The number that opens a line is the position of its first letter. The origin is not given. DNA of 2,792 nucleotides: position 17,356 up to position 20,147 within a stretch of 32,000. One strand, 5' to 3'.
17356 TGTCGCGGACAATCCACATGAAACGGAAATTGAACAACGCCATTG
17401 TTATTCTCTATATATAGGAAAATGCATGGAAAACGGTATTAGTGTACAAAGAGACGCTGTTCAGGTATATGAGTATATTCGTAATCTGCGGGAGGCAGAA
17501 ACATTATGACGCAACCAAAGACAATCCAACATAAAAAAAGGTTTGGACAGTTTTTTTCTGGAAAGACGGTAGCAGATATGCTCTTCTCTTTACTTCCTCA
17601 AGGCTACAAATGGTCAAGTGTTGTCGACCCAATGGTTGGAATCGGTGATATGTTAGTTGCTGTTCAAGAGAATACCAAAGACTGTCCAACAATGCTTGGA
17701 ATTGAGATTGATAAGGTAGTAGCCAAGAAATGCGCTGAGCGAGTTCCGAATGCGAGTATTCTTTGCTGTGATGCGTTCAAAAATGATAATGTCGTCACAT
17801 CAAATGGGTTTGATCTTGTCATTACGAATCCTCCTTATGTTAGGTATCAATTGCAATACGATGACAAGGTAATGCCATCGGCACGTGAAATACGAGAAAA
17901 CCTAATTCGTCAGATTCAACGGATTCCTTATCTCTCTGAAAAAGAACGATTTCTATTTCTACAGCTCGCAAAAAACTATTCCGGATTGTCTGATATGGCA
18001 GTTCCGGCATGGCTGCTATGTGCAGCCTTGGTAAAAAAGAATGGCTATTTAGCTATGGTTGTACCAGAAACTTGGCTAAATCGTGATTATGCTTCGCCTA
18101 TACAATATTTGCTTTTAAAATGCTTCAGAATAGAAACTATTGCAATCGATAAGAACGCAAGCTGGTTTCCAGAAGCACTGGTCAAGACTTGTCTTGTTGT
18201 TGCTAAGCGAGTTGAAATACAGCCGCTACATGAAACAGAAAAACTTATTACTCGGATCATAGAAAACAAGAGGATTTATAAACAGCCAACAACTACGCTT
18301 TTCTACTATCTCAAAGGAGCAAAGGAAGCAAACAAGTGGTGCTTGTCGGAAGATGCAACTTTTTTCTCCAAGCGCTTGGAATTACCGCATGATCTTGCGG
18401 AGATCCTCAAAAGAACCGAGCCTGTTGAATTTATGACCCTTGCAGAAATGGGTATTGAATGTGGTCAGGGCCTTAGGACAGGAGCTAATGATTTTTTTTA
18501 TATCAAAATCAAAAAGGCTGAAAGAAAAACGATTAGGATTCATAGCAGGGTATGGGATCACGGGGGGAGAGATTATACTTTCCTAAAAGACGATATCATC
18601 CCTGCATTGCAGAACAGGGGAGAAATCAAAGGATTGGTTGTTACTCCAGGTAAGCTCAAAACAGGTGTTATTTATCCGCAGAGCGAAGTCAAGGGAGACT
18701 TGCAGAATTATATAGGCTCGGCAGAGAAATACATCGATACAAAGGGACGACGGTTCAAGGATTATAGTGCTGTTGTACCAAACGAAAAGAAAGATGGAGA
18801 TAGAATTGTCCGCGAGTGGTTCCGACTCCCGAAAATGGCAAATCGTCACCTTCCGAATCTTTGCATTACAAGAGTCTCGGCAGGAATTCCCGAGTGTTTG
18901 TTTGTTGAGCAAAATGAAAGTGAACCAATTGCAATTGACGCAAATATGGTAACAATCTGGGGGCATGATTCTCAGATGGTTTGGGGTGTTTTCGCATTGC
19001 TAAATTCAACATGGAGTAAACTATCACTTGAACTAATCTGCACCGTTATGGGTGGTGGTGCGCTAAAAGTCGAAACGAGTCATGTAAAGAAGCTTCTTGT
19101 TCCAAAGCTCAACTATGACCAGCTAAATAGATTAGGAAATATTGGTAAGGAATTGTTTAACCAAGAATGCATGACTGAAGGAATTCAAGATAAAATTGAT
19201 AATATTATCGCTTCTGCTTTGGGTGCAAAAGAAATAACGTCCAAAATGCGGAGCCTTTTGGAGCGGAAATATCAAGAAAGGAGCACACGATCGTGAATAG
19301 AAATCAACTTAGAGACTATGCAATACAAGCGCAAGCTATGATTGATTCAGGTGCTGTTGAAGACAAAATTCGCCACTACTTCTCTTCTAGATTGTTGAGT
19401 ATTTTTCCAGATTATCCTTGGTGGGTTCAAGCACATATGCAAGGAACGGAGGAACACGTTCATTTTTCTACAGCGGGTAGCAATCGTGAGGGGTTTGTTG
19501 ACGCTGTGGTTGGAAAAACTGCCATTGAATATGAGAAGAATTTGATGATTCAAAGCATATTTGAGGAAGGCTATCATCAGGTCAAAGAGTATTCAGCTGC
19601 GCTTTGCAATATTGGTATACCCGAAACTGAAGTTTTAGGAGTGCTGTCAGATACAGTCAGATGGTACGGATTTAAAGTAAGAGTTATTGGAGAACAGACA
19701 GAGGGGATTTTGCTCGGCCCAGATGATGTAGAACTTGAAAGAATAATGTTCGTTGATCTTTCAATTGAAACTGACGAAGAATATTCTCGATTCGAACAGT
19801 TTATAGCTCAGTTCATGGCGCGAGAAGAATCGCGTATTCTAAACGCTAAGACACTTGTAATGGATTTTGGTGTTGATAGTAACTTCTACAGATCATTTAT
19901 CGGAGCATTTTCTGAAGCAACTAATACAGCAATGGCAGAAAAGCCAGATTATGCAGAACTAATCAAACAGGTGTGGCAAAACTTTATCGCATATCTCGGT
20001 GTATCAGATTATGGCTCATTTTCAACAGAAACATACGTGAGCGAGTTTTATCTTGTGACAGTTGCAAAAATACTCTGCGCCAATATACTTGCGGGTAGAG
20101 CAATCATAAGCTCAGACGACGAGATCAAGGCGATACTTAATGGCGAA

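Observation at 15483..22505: Translationally coupled operon of a C-protein and three methyltransferase-fold proteins with no stand-alone nuclease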

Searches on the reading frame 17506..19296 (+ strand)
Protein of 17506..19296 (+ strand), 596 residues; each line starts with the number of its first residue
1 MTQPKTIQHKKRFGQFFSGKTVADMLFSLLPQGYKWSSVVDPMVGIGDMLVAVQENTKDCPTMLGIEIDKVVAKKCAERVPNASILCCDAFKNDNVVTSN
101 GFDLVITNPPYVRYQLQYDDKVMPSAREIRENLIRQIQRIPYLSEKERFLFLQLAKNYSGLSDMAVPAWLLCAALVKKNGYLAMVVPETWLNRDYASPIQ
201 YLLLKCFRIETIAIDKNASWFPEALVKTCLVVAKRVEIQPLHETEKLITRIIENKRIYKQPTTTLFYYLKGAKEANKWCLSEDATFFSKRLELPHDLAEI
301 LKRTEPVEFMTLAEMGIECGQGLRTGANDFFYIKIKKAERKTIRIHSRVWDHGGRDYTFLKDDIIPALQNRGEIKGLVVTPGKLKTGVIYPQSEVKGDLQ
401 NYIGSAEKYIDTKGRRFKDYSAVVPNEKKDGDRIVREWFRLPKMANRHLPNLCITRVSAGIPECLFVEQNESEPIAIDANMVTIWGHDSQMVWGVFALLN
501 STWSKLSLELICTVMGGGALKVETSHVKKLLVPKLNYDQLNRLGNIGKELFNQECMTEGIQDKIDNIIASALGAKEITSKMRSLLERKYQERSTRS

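Call 5: search_protein_families(library=pfam, proteins=[window:17506-19296:+], max_evalue=0.01)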
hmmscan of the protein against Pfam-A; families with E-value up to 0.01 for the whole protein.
window:17506-19296:+ (596 aa): 2 families
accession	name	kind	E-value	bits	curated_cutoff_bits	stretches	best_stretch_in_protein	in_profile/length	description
PF07669.17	Eco57I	-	1.3e-11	45.3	25.3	1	95-213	69-163/171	Eco57I restriction-modification methylase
PF02384.22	N6_Mtase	-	2.5e-08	34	20.4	1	8-133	20-140/311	N-6 DNA Methylase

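Call 6: search_protein_families(library=padloc, proteins=[window:17506-19296:+], max_evalue=0.01)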
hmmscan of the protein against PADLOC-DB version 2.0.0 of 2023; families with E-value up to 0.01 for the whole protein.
window:17506-19296:+ (596 aa): 29 families (the best 25 are shown)
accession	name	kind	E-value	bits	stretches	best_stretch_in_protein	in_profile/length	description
PDLC03267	MTase_II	-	7.6e-30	102.3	3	159-344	142-315/539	Type II methyltransferase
PDLC03366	MTase_II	-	6.5e-19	66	1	8-232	17-220/568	Type II methyltransferase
PDLC03719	oMTase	-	8.1e-16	56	1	6-120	18-131/387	orphan methyltransferase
PDLC03258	MTase_II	-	6.9e-14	49.8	2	8-117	17-118/366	Type II methyltransferase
PDLC04134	mad2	-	1.8e-13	48.2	1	10-237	267-447/492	mads_2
PDLC03331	MTase_II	-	3e-13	47.3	1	7-234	23-226/541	Type II methyltransferase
PDLC03248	MTase_II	-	3.3e-12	43.9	1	9-115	5-99/521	Type II methyltransferase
PDLC03301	MTase_II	-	9.6e-11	38.9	1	5-237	66-279/604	Type II methyltransferase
PDLC03237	MTase_II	-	1.3e-10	37.9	1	5-217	112-338/1036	Type II methyltransferase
PDLC03227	MTase_II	-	1.1e-08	32.4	1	8-114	22-145/494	Type II methyltransferase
PDLC03606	REase_MTase_IIG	-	4e-08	29.9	1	153-242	490-581/935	Type IIG restriction enzyme-methyltransferase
PDLC03356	MTase_II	-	3.6e-07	27.4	1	10-115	107-216/545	Type II methyltransferase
PDLC03313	MTase_II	-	5.1e-07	26.6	1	161-336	178-351/563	Type II methyltransferase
PDLC03609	REase_MTase_IIG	-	7.5e-07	25.3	1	147-237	572-665/1066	Type IIG restriction enzyme-methyltransferase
PDLC03338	MTase_II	-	1.1e-06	25.6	1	77-118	224-262/604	Type II methyltransferase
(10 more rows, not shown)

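Call 7: search_protein_families(library=ncbifam, proteins=[window:17506-19296:+], max_evalue=0.01)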
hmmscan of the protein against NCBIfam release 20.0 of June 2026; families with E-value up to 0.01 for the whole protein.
window:17506-19296:+ (596 aa): 3 families
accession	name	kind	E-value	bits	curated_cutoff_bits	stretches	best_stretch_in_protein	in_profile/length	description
TIGR02987.1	met_A_Alw26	exception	5.1e-11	42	353.5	1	11-234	1-245/523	Alw26I/Eco31I/Esp3I family type II restriction adenine-specific DNA-methyltransferase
TIGR03534.1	RF_mod_PrmC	equivalog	0.0004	19.9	199.1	1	38-115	91-170/253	peptide chain release factor N(5)-glutamine methyltransferase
TIGR00537.1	hemK_rel_arch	hypoth_equivalog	0.0059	16.3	87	0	44-114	26-95/179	HemK2/MTQ2 family protein methyltransferase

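Call 16: search_solved_structures(query=window:17506-19296:+, max_evalue=1, show_alignments=1)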
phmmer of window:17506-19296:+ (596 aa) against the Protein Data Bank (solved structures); distinct sequences matched with E-value up to 1: 0.

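Call 63: search_protein_families(library=phrogs, proteins=[window:17506-19296:+], max_evalue=1)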
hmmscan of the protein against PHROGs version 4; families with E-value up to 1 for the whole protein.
window:17506-19296:+ (596 aa): 10 families
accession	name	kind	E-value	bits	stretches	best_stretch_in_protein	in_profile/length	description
phrog_9133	-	unknown function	6.2e-14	51.8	1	5-236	726-905/1259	-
phrog_2713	-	unknown function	2.6e-08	34.3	1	8-235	186-397/520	-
phrog_3820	-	other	1.2e-07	32.1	1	8-114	43-141/255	DNA methyltransferase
phrog_1600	-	other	7.7e-05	22.4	1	7-119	21-147/489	DNA methyltransferase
phrog_10089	-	moron, auxiliary metabolic gene and host takeover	0.00034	18.4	1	33-121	1684-1769/4647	DarB-like antirestriction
phrog_31645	-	unknown function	0.0043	16.1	1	80-224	571-694/1075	-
phrog_6380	-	other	0.0088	16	1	10-111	16-136/382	DNA methyltransferase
phrog_16674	-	other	0.028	13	0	102-233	675-781/1364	DNA methyltransferase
phrog_5172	-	unknown function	0.046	13.5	1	6-111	13-103/377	-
phrog_9071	-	unknown function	0.11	13.2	1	207-222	14-29/46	-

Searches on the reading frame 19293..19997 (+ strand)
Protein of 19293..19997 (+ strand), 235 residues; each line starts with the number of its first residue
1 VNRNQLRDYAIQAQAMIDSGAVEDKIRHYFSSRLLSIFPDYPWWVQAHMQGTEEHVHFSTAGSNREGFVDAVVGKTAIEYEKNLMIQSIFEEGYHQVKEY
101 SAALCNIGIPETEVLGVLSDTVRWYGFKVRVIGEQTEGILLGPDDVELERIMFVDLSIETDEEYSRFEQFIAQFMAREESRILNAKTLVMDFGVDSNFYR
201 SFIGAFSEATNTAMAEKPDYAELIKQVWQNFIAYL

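Call 54: predict_structure(alignment_id=A3)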
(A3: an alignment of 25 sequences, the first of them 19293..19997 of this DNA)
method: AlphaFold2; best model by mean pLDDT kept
length: 235 residues; sequences in the alignment: 25
mean_pLDDT: 67.1   pTM: 0.66
mean pLDDT of the five models: 67.1, 60.0, 57.4, 56.8, 53.0
residues with pLDDT >= 90: 19; 70-90: 100; 50-70: 61; < 50: 55
segments of 3 or more residues with pLDDT < 50: 51-84, 178-193, 232-235
pLDDT, mean of each block of 10 residues (from residue 1): 89 81 69 82 63 41 40 37 53 69 68 74 84 75 84 90 91 66 40 54 70 77 58 43
secondary structure, 60 per line:
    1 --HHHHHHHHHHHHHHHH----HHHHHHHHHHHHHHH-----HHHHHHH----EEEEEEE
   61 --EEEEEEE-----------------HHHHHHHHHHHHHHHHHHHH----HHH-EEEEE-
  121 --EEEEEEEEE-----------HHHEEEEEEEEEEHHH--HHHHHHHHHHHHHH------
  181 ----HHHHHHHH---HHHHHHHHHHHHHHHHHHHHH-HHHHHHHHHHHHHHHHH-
elements in order: H3-18 H23-37 H43-49 E54-60 E63-69 H87-106 E115-119 E123-131 E146-155 H161-174 H185-192 H196-216 H218-234

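Call 56: fold_search(model_id=the predicted structure, library=pdb)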
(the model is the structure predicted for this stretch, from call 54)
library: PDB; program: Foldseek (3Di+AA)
matches with E <= 10: 168; with E <= 0.001: 0
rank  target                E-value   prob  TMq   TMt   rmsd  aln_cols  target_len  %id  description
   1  4xaa                  6.1e-01  0.03  0.09  0.09  15.5       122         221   13  Crystal Structure of AviO1 from Streptomyces viridochromogenes Tue57 (released 2015-08-05)
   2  6vte                  9.6e-01  0.02  0.11  0.09  16.2       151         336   11  Naegleria gruberi RNA Ligase K170M mutant with AMP and Mn (released 2020-04-08)
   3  7aqk_d                1.1e+00  0.04  0.16  0.14  16.5       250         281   10  Model of the actin filament Arp2/3 complex branch junction in cells (released 2020-12-02)
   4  9wlp_A                1.1e+00  0.08  0.15  0.22  10.8        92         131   12  Crystal structure of monkeypox virus A30/H2 sub-complex at pH 6.8 (released 2025-12-31)
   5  6vt1_A                1.2e+00  0.04  0.12  0.09  16.7       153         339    9  Naegleria gruberi RNA ligase D172A mutant apo (released 2020-04-08)
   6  9wlp_E                1.5e+00  0.06  0.15  0.22  10.9        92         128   12  Crystal structure of monkeypox virus A30/H2 sub-complex at pH 6.8 (released 2025-12-31)
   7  9wlp_C                1.6e+00  0.06  0.15  0.22  11.0        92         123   12  Crystal structure of monkeypox virus A30/H2 sub-complex at pH 6.8 (released 2025-12-31)
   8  6dec_D                1.6e+00  0.05  0.16  0.14  15.8       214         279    9  Crystal structure of Bos taurus Arp2/3 complex binding with C-terminus of Homo sapiens SPIN90 (released 2018-10-24)
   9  5l20_A                2.0e+00  0.15  0.21  0.35   5.8       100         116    7  Crystal Structure of a Clostripain (BT_0727) from Bacteroides thetaiotaomicron ATCC 29148 in Complex with Peptide Inhi (released 2017-08-02)
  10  9yim_Y                2.0e+00  0.02  0.14  0.12  19.7       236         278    8  Capping protein bound to the barbed end of F-actin (released 2026-03-04)
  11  6vt8                  2.1e+00  0.02  0.12  0.09  16.2       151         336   10  Naegleria gruberi RNA ligase E312A mutant with AMP and Mn (released 2020-04-08)
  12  7cqi_S                2.2e+00  0.03  0.13  0.09  11.5       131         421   17  Cryo-EM structure of the substrate-bound SPT-ORMDL3 complex (released 2021-02-10)
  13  3hxl                  2.3e+00  0.02  0.12  0.08  13.7       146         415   13  Crystal Structure of the sheath tail protein (DSY3957) from Desulfitobacterium hafniense, Northeast Structural Genomics  (released 2009-07-07)
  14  2d4y_A                2.3e+00  0.01  0.13  0.09  24.3       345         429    9  Crystal structure of a 49K fragment of HAP1 (FlgK) (released 2006-11-14)
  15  4aoa_B                2.5e+00  0.05  0.13  0.08  11.6       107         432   18  Biochemical properties and crystal structure of a novel beta- phenylalanine aminotransferase from Variovorax paradoxus (released 2012-10-24)
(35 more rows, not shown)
